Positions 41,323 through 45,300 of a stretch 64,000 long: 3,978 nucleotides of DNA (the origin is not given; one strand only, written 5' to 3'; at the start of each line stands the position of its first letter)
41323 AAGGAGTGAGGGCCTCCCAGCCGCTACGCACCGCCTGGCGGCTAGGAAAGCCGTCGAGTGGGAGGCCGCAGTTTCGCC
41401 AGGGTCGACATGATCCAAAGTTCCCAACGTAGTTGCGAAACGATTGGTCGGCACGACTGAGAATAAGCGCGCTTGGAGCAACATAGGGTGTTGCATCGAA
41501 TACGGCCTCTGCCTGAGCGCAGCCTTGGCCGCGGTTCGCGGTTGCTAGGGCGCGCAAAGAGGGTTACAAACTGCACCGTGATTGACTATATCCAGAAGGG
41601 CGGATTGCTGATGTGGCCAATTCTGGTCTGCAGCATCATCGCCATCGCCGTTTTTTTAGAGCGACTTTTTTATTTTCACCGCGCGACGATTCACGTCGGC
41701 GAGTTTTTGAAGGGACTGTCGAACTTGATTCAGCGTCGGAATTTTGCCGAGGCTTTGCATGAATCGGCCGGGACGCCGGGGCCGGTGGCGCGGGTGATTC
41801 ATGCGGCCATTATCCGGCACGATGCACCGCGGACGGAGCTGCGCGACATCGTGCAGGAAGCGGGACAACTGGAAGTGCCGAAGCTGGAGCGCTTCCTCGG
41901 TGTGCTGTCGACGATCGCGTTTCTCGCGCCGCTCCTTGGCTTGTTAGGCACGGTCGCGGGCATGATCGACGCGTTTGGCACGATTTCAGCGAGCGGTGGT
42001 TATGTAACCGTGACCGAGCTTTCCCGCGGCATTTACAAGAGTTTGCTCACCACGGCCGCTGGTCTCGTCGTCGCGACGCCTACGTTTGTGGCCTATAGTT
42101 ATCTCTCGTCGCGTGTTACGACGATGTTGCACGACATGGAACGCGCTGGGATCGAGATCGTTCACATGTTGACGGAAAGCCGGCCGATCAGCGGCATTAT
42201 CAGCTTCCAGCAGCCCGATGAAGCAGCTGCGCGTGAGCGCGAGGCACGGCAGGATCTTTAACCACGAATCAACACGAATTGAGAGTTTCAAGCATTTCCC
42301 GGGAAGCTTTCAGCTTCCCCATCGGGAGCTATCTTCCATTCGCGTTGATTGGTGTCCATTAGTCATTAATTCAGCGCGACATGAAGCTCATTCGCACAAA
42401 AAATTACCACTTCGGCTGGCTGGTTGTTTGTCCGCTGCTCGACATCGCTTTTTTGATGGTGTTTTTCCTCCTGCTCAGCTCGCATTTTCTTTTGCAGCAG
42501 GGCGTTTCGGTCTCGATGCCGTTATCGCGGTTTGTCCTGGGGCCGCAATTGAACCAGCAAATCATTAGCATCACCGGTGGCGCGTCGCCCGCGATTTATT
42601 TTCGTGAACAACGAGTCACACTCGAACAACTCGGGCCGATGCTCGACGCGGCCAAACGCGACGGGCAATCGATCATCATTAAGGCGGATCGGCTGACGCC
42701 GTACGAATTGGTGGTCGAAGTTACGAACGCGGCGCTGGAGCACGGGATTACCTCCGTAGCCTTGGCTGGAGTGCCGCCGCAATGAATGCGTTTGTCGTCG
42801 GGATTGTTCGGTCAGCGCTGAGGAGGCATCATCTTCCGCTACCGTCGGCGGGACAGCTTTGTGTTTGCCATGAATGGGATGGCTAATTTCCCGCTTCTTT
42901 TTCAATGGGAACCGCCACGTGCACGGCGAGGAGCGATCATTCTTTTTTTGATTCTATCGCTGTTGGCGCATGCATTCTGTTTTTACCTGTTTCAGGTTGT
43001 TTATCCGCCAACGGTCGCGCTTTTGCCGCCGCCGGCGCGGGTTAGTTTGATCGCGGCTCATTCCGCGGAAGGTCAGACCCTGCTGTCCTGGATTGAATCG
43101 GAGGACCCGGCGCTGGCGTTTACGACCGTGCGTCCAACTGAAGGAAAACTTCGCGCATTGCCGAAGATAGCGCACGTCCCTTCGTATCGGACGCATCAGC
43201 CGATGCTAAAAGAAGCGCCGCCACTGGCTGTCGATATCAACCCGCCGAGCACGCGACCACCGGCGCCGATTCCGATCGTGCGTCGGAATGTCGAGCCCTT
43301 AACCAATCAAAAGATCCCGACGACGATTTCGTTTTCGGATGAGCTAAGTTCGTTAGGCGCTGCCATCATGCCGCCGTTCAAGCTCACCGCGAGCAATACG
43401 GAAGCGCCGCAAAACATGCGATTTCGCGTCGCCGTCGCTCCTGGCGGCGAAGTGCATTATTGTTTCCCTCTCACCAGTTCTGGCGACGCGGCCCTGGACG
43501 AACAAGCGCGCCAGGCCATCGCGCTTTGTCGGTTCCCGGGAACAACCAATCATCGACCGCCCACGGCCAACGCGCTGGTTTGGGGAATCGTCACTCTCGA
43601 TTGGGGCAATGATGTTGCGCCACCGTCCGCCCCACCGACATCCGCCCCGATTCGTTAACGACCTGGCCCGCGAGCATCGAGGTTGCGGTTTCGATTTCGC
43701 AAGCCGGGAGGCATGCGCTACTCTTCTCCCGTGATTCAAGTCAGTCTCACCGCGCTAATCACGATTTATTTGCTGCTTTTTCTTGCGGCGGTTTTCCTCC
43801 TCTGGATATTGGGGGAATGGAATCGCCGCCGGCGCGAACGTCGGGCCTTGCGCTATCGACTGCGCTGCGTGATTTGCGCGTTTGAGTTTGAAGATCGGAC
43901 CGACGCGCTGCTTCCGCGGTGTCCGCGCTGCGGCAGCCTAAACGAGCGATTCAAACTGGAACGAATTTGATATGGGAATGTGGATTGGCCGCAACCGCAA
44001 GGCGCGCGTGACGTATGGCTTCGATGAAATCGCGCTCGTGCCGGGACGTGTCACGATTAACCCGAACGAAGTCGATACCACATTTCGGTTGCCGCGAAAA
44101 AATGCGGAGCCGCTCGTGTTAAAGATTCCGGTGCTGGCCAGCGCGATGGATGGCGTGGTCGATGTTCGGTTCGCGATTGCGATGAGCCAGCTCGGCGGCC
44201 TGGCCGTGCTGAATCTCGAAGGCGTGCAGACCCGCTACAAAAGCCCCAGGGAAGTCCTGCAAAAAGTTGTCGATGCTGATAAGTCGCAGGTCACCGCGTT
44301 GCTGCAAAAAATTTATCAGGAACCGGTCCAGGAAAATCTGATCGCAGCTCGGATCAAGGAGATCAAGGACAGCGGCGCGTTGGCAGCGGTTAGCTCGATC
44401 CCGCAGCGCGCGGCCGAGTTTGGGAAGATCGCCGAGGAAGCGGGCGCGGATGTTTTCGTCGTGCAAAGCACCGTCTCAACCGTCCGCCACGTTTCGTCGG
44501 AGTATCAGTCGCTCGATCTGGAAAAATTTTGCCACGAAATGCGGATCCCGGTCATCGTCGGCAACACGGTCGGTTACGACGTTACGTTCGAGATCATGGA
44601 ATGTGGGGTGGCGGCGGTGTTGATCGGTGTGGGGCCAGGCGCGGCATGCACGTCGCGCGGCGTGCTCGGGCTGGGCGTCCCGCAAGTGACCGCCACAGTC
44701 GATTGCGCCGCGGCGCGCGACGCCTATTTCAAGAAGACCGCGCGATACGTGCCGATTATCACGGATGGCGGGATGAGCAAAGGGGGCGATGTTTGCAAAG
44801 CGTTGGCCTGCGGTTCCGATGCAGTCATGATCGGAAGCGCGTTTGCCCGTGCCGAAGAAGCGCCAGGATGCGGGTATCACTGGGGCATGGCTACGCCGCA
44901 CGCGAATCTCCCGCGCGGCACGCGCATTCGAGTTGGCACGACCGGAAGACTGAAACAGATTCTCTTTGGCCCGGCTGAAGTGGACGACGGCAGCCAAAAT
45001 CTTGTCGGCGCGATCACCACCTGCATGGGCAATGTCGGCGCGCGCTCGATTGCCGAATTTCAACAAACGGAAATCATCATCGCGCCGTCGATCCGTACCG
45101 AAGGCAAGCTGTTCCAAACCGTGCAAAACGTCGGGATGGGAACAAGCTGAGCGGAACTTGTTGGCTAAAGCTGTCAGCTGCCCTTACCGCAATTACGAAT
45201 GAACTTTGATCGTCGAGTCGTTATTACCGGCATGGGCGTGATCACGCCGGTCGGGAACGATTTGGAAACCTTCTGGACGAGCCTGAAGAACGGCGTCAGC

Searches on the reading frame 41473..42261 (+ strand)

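Call 42: search_protein_families(library=pfam, proteins=[window:41473-42261:+], max_evalue=0.01)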
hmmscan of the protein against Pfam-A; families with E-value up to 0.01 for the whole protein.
window:41473-42261:+ (262 aa): 1 family
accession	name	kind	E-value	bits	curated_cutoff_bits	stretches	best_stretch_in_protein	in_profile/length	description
PF01618.21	MotA_ExbB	-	3e-28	98.5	22.9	1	106-223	7-126/127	MotA/TolQ/ExbB proton channel family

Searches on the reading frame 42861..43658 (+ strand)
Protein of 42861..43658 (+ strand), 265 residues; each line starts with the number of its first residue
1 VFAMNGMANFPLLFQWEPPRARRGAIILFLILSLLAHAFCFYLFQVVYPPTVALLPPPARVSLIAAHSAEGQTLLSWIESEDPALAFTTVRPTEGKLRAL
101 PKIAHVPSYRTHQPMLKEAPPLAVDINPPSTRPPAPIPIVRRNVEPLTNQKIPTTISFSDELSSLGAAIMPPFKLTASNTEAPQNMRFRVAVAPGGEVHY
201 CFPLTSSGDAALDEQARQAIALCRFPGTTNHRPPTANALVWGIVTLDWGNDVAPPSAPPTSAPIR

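Call 42: search_protein_families(library=pfam, proteins=[window:42861-43658:+], max_evalue=0.01)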
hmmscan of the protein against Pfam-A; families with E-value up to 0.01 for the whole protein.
window:42861-43658:+ (265 aa): 0 families

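Call 46: search_protein_families(library=pfam, proteins=[window:42861-43658:+], max_evalue=10)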
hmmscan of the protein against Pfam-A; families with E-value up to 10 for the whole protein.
window:42861-43658:+ (265 aa): 3 families
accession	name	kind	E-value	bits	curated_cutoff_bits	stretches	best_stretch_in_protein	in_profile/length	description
PF06566.16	Chon_Sulph_att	-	0.013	15.8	25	1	70-132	66-128/250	Chondroitin sulphate attachment domain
PF03544.19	TonB_C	-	0.016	16.1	24.6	1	187-226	19-58/79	Gram-negative bacterial TonB protein C-terminal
PF13103.11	TonB_2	-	0.12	12.9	22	1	181-228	23-64/85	TonB C terminal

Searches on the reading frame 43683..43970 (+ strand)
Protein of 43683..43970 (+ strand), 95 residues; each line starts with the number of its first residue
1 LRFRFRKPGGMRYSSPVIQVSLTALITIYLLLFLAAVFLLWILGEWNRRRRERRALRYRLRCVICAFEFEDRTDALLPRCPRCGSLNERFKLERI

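Call 42: search_protein_families(library=pfam, proteins=[window:43683-43970:+], max_evalue=0.01)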
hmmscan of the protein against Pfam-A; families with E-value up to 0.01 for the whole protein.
window:43683-43970:+ (95 aa): 1 family
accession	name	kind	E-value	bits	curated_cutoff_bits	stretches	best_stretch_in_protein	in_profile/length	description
PF09723.15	Zn_ribbon_8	-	0.0022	18.4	34.4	1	58-85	4-34/41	Zinc ribbon domain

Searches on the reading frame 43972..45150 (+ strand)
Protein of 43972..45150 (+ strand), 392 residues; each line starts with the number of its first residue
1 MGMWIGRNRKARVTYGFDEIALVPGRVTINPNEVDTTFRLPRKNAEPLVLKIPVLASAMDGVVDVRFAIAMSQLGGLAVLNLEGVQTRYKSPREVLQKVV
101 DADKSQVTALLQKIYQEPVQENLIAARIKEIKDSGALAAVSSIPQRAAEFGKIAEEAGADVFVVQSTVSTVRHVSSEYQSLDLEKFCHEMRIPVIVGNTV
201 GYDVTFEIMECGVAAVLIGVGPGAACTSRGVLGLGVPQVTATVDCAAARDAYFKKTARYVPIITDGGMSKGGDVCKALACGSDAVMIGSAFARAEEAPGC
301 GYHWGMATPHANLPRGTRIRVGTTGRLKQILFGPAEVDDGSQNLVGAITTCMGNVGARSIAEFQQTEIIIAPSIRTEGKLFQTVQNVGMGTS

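Call 42: search_protein_families(library=pfam, proteins=[window:43972-45150:+], max_evalue=0.01)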
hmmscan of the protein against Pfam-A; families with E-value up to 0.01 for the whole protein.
window:43972-45150:+ (392 aa): 7 families
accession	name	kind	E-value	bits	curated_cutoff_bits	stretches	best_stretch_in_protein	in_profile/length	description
PF00478.31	IMPDH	-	9e-51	173.3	25.6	1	15-367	2-329/345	IMP dehydrogenase / GMP reductase domain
PF03060.21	NMO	-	2e-08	34.4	28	1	244-299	193-233/331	Nitronate monooxygenase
PF01070.24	FMN_dh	-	3.1e-08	33.5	24.9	1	253-294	267-308/350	FMN-dependent dehydrogenase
PF05690.20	ThiG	-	5.1e-08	33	23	1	259-297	175-213/247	Thiazole biosynthesis protein ThiG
PF01645.23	Glu_synthase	-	0.0017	18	20.4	1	231-290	249-306/369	Conserved region in glutamate synthase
PF04131.20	NanE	-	0.0041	16.8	27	0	260-296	145-181/192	Putative N-acetylmannosamine-6-phosphate epimerase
PF01180.27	DHO_dh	-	0.0066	16.1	27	0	254-292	235-273/291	Dihydroorotate dehydrogenase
